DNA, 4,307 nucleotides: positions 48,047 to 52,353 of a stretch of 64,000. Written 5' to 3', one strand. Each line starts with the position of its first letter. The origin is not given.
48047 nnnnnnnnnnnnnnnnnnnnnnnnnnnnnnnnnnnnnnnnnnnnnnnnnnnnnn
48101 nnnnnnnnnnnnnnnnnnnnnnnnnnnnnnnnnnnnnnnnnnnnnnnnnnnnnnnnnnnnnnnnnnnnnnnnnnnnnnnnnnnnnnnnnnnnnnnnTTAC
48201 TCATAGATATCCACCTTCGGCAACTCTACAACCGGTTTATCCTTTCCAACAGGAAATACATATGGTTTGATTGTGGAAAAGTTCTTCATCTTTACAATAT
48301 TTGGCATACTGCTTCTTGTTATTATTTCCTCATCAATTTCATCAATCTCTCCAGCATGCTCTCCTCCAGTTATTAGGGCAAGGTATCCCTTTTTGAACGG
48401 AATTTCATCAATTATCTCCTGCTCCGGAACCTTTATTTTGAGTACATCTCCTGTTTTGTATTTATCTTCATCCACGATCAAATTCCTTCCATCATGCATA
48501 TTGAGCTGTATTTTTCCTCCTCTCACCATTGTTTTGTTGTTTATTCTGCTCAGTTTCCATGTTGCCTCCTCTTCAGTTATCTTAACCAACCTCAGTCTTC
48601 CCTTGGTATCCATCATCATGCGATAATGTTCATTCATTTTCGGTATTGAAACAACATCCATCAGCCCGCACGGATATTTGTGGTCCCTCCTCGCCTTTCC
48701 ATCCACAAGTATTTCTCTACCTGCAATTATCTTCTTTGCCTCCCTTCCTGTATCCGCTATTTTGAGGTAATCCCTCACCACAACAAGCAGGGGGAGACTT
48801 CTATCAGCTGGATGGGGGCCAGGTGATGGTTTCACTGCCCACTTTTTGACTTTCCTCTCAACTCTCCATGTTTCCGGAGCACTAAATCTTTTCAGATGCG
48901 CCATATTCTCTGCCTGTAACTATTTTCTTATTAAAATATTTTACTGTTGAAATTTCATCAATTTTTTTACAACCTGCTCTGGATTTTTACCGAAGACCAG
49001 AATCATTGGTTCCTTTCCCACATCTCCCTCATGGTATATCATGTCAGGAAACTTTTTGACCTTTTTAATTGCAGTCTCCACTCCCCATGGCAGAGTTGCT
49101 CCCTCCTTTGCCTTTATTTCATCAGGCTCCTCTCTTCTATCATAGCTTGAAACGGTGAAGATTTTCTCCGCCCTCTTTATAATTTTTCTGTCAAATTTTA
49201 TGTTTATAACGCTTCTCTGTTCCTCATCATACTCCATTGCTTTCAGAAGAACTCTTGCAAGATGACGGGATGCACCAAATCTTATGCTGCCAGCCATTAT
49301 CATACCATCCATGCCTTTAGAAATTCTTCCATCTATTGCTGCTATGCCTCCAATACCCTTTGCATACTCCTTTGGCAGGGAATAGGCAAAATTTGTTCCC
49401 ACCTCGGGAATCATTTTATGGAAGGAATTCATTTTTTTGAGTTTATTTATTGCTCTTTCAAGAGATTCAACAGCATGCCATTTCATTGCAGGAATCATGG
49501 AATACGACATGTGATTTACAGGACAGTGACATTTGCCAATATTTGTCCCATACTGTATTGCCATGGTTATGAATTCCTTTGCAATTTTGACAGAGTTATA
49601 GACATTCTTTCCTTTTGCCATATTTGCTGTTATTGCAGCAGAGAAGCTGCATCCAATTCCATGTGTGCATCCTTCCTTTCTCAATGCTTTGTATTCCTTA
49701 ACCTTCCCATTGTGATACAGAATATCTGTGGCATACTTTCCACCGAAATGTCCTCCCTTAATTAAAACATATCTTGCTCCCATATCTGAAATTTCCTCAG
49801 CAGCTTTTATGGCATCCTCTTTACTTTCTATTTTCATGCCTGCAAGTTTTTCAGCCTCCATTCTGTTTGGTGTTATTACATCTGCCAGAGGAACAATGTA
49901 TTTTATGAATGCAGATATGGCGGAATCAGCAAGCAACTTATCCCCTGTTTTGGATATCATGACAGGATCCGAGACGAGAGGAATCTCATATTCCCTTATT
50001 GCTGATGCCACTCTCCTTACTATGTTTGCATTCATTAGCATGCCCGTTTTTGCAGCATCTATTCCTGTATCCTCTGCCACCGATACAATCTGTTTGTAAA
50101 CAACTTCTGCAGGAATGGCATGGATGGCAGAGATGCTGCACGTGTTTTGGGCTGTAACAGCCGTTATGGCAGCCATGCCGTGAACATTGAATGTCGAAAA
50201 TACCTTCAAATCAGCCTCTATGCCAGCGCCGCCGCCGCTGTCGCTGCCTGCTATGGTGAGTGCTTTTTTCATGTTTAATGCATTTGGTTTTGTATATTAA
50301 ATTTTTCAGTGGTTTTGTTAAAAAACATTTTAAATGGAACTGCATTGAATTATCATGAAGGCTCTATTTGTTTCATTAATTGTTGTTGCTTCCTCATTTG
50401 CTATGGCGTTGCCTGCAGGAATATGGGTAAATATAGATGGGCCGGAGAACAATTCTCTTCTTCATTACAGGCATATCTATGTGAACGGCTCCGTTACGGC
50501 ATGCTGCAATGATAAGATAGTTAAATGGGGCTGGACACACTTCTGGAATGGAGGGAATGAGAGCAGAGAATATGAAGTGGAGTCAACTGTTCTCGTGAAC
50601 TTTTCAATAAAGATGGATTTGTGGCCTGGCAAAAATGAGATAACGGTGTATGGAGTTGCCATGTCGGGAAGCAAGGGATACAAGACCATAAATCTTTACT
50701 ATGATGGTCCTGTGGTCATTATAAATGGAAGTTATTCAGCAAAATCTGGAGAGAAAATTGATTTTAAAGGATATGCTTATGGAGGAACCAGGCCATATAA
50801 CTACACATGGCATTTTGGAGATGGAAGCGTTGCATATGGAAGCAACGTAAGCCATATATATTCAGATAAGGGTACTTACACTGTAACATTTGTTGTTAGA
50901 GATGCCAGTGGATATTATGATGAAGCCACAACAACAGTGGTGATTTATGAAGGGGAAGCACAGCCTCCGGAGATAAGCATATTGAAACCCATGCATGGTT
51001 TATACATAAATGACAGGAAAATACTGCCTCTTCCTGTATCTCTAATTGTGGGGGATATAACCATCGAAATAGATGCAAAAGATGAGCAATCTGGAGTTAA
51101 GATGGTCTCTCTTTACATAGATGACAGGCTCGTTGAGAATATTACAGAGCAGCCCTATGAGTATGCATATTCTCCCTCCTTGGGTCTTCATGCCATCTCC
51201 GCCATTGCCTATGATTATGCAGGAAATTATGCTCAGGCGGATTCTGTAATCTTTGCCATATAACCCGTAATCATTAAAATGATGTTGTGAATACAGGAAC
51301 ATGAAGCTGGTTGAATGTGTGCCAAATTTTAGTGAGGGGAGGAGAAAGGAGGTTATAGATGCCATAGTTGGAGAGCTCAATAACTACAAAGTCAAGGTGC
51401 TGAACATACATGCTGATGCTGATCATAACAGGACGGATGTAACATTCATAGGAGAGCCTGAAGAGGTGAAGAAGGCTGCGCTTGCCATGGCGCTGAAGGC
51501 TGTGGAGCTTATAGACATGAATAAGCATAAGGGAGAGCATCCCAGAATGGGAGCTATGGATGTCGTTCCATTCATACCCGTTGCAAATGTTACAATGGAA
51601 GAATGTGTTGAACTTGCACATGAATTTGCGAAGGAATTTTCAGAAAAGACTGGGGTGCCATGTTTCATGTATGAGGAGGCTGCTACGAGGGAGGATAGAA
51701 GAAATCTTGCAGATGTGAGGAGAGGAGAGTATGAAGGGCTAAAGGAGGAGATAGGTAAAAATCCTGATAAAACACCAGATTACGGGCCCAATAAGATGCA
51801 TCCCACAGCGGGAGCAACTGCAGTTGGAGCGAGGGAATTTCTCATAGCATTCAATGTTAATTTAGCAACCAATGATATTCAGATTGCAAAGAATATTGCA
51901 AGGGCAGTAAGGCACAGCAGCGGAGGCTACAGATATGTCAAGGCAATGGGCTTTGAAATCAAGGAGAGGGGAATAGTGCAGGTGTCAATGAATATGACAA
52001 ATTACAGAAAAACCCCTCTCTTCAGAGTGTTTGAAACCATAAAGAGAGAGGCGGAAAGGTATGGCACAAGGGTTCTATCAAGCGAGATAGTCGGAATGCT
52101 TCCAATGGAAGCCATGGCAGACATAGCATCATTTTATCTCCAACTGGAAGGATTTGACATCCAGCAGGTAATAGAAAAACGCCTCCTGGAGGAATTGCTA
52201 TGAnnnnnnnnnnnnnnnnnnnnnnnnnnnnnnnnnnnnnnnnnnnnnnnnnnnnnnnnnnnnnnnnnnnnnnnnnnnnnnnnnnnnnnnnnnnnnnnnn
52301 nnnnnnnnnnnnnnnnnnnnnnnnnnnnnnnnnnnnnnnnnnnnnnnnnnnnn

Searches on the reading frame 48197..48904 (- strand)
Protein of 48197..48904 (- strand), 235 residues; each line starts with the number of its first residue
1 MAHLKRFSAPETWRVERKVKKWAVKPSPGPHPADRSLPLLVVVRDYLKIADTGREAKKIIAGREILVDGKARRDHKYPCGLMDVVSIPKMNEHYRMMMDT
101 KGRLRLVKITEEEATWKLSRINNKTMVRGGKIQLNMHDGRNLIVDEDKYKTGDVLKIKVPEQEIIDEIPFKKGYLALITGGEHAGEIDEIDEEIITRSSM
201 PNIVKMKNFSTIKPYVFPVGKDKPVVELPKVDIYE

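Call 65: search_protein_families(library=pfam, proteins=[window:48197-48904:-], max_evalue=0.00001)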
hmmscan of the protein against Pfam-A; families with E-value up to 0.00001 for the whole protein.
window:48197-48904:- (235 aa): 3 families
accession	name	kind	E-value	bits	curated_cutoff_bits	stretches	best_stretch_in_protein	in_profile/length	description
PF00900.26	Ribosomal_S4e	-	2.4e-33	114.2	25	1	90-164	1-75/75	Ribosomal family S4e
PF08071.17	RS4NT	-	1.4e-13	51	27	1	3-33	6-36/37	RS4NT (NUC023) domain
PF01479.30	S4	-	4.2e-06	26.8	22.8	0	40-85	4-48/48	S4 domain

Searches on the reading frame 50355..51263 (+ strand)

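Call 65: search_protein_families(library=pfam, proteins=[window:50355-51263:+], max_evalue=0.00001)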
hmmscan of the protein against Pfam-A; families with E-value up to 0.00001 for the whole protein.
window:50355-51263:+ (302 aa): 3 families
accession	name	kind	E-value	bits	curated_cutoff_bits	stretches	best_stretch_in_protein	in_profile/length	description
PF18911.6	PKD_4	-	2.5e-16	59.9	27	1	119-195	4-83/85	PKD domain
PF00801.26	PKD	-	2.9e-11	43.7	23.5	1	128-195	10-79/80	PKD domain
PF17957.7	Big_7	-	1.2e-09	39.1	24.1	1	231-282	14-69/70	Bacterial Ig domain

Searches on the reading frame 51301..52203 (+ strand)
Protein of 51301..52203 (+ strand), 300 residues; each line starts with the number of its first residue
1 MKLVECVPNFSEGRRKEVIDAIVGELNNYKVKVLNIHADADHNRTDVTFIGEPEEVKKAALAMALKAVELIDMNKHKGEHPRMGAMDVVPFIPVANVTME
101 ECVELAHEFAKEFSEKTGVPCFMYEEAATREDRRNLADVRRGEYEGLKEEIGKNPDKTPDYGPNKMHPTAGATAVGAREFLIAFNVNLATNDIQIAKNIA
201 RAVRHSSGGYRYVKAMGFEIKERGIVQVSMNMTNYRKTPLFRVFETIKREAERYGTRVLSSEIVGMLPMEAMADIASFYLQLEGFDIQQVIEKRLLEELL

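Call 65: search_protein_families(library=pfam, proteins=[window:51301-52203:+], max_evalue=0.00001)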
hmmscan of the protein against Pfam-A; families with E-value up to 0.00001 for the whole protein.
window:51301-52203:+ (300 aa): 2 families
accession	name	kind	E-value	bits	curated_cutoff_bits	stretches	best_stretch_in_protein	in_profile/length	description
PF07837.17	FTCD_N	-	2e-76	256.1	27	1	3-178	1-176/176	Formiminotransferase domain, N-terminal subdomain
PF02971.19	FTCD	-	1.5e-29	103.2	24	1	180-284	1-111/145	Formiminotransferase domain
